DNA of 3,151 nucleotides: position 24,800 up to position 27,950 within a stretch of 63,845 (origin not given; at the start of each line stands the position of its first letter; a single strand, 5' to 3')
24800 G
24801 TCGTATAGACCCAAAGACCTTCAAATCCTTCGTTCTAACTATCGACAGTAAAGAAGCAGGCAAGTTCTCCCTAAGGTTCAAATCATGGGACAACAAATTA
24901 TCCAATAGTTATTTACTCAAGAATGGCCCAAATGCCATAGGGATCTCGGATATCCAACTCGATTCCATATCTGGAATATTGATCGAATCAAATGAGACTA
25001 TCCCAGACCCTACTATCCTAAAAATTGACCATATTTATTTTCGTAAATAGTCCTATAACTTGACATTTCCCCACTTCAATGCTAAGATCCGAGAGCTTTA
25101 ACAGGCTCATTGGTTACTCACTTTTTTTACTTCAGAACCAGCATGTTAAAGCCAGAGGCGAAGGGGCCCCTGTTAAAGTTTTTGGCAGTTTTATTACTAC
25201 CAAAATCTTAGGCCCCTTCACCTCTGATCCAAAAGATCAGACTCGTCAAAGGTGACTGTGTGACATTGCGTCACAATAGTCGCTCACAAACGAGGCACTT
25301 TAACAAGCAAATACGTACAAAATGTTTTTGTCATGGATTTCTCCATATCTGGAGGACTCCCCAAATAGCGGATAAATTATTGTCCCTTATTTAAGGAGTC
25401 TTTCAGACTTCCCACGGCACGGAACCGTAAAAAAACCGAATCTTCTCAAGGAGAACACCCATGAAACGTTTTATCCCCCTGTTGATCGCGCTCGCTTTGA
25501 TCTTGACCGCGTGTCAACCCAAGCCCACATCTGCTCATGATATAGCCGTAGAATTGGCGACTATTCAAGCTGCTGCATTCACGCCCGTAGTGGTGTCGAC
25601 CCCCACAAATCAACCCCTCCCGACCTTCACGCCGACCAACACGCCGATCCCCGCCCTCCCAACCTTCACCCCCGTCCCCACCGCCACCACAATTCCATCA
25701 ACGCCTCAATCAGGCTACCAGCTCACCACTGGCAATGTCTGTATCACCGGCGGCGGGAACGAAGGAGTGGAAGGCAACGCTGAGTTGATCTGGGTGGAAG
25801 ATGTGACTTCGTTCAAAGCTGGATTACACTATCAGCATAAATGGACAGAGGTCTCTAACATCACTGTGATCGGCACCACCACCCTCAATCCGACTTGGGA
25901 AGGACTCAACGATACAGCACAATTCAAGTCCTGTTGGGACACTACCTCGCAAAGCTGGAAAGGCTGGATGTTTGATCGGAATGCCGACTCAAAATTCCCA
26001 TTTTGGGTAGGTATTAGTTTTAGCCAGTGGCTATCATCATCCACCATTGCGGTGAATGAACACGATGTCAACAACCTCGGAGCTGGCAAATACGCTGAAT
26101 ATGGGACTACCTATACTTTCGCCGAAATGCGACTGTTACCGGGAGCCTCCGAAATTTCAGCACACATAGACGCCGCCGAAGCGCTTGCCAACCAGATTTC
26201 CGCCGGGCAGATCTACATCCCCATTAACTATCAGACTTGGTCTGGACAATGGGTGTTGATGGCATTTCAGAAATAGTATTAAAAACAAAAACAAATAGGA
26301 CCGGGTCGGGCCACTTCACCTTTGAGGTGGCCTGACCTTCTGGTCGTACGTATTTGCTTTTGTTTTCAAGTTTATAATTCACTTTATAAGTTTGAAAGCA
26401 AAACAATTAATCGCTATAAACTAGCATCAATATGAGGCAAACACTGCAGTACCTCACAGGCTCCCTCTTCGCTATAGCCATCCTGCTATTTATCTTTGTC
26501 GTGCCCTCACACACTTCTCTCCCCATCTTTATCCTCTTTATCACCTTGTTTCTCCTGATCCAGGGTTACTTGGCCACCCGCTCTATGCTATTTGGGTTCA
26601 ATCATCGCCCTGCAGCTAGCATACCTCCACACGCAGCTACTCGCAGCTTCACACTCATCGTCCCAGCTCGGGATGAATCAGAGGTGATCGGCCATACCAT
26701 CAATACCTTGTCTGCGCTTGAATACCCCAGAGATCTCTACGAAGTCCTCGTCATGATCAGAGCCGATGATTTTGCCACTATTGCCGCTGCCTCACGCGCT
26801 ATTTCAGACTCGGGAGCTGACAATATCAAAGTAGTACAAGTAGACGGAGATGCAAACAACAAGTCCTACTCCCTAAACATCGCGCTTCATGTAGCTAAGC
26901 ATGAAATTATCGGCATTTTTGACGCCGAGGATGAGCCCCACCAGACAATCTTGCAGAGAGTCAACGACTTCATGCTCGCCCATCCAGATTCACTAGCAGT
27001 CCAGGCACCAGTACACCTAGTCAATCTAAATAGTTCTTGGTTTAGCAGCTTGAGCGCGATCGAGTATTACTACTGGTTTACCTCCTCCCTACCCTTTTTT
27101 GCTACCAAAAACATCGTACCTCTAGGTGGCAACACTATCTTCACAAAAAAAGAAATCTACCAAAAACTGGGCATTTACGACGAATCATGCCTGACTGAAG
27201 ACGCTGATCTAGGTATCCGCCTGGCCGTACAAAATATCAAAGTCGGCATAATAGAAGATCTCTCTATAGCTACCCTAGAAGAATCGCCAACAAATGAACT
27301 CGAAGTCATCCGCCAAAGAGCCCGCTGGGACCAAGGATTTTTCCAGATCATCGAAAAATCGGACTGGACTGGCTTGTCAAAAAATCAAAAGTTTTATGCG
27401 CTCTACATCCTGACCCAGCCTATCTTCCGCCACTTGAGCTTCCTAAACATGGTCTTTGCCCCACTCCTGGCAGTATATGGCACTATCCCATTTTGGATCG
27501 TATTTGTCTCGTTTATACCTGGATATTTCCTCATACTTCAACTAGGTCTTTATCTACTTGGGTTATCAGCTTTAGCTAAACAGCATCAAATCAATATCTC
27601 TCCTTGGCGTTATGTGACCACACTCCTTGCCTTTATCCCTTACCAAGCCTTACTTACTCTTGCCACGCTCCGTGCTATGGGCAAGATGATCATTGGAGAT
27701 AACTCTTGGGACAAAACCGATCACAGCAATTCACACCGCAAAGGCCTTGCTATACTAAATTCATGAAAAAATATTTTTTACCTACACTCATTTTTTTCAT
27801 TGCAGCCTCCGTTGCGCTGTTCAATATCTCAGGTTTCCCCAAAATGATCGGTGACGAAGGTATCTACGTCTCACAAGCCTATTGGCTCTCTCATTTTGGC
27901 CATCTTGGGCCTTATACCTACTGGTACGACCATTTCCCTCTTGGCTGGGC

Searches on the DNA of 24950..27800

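Call 67: search_rna_families(source=window, start=24950, end=27800, threshold=evalue, max_evalue=0.1)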
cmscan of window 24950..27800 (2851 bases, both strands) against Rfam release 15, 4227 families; matches with E-value up to 0.1: 1.
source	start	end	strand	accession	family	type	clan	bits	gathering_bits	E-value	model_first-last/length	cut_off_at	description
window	25154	25225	-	RF01061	mir-548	Gene; miRNA;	-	29.1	90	0.0081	1-84/84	no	mir-548 microRNA precursor family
